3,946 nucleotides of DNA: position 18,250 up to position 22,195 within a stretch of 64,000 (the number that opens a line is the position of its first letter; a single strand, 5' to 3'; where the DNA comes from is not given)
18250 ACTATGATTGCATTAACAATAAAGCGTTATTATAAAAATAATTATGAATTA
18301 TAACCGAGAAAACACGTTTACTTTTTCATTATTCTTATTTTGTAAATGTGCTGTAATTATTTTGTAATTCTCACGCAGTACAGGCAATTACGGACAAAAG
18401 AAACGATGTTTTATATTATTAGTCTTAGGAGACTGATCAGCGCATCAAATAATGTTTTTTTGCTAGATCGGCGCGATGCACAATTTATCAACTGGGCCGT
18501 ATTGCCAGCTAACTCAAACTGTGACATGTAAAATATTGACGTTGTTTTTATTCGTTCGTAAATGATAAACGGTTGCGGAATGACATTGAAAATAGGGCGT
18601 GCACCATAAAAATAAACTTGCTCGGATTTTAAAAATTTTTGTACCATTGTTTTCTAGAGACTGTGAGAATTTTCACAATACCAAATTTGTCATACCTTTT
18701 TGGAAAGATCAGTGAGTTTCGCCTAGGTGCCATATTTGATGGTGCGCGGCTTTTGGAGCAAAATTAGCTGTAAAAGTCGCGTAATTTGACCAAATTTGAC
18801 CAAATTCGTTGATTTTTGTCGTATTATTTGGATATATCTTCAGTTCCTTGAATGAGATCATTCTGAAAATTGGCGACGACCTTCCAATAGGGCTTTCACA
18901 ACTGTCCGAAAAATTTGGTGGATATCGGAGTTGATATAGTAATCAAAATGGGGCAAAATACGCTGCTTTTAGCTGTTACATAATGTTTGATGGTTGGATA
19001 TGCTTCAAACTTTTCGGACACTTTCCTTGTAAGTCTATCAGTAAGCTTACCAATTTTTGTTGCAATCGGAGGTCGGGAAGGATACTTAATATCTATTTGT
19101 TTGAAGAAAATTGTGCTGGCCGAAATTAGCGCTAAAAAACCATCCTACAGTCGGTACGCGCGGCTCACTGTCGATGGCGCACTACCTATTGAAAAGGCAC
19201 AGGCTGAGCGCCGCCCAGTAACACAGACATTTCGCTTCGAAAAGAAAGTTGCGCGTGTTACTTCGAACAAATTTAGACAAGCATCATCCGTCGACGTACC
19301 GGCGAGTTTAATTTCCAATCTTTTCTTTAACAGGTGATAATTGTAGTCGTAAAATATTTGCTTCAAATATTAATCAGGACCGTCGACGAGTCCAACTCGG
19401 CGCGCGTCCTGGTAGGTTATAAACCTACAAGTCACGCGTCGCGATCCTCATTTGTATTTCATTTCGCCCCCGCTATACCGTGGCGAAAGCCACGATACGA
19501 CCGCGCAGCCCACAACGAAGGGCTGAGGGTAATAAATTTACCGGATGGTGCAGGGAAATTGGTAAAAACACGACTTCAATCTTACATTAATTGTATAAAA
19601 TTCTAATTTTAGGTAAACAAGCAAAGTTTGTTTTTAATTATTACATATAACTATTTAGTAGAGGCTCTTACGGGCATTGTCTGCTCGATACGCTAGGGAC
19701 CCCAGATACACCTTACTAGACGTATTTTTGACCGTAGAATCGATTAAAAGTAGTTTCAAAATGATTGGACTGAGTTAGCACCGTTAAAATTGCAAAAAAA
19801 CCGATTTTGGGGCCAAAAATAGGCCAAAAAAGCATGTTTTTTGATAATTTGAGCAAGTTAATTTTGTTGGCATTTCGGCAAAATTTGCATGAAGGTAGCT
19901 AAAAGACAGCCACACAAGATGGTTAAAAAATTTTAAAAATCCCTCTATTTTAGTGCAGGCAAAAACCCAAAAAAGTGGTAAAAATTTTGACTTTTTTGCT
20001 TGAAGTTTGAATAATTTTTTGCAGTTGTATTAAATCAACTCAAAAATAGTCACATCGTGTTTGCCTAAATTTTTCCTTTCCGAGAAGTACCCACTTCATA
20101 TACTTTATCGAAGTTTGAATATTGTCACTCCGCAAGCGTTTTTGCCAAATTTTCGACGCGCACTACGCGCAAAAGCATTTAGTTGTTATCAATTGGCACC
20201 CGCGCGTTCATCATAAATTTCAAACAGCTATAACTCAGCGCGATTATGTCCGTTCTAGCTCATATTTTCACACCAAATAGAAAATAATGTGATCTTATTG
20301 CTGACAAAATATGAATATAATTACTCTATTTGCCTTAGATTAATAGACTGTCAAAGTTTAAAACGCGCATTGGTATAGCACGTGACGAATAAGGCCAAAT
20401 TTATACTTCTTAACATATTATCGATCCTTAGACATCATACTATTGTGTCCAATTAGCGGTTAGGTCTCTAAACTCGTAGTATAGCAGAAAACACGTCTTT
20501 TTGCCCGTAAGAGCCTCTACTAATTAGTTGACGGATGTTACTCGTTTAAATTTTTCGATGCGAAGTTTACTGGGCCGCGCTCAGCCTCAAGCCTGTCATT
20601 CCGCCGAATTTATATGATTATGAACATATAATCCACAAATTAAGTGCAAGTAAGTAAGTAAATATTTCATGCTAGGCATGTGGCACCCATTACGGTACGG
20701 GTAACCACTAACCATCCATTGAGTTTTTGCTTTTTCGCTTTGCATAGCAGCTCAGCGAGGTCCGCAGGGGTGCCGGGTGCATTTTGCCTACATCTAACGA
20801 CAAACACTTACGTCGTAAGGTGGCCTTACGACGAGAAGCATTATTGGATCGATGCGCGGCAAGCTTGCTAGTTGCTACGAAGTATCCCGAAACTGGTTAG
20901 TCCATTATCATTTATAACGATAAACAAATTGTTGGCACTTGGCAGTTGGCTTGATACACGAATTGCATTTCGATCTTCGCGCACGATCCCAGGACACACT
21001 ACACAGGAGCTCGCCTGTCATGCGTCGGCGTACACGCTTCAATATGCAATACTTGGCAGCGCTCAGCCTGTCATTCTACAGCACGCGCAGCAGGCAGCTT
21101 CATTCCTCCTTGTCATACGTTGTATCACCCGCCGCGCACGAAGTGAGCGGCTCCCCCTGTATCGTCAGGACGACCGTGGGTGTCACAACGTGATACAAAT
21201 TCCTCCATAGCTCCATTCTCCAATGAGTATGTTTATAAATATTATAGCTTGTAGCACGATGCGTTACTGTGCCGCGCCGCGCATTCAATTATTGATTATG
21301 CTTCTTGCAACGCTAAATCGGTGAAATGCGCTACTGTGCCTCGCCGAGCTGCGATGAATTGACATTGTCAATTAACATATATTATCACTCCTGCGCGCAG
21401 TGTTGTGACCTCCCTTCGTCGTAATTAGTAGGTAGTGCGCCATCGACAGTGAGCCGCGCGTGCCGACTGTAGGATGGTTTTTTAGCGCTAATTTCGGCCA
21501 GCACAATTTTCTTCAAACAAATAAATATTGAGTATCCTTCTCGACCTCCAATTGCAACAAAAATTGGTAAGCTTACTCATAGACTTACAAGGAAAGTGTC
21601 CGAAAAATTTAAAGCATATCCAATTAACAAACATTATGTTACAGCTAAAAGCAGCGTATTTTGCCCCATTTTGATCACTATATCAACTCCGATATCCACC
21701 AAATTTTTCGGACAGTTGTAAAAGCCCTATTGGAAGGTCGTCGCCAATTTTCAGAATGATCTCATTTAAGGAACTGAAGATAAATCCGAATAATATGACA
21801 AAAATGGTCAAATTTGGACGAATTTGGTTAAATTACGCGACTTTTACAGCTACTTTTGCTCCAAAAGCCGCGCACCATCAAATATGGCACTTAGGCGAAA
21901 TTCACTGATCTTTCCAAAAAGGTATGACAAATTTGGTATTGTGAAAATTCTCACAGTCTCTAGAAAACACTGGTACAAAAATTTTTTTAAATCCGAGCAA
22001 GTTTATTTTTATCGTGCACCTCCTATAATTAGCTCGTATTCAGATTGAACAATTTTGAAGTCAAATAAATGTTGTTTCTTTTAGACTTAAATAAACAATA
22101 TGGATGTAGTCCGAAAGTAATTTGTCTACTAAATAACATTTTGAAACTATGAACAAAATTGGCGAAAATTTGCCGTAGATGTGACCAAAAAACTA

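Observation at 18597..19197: R2: a hAT-like nonautonomous element with a documented empty site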

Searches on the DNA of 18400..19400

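Call 38: search_rna_families(source=window, start=18400, end=19400, threshold=evalue, max_evalue=1)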
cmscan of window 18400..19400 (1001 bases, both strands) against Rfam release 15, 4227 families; matches with E-value up to 1: 2.
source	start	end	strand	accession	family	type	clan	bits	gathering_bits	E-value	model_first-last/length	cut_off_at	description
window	18943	19017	+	RF02074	STnc240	Gene; sRNA;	-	26.7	55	0.16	1-77/77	no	Enterobacterial sRNA STnc240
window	19305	19362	-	RF04349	Plastid-rps18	Cis-reg;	-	24.9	60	0.66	1-57/57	no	Plastid-rps18 3UTR RNA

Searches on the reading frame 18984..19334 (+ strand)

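Call 44: search_protein_families(library=pfam, proteins=[window:18984-19334:+], max_evalue=1)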
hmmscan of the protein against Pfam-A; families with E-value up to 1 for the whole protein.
window:18984-19334:+ (117 aa): 1 family
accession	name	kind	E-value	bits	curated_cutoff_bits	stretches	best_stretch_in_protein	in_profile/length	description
PF17102.10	Stealth_CR3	-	0.049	14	24.2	1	84-109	18-43/49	Stealth protein CR3, conserved region 3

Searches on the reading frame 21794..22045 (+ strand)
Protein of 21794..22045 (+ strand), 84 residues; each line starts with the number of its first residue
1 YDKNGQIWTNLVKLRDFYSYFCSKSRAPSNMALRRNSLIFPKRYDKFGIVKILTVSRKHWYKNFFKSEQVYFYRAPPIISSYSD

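Call 44: search_protein_families(library=pfam, proteins=[window:21794-22045:+], max_evalue=1)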
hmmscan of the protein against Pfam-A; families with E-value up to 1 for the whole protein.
window:21794-22045:+ (84 aa): 2 families
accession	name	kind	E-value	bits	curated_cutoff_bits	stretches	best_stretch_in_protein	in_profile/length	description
PF10627.14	CsgE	-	0.087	13.5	25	1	15-69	15-68/105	Curli assembly protein CsgE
PF21239.2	RLMM_N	-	0.2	12.2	27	1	19-61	34-76/81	Ribosomal RNA large subunit methyltransferase M, N-terminal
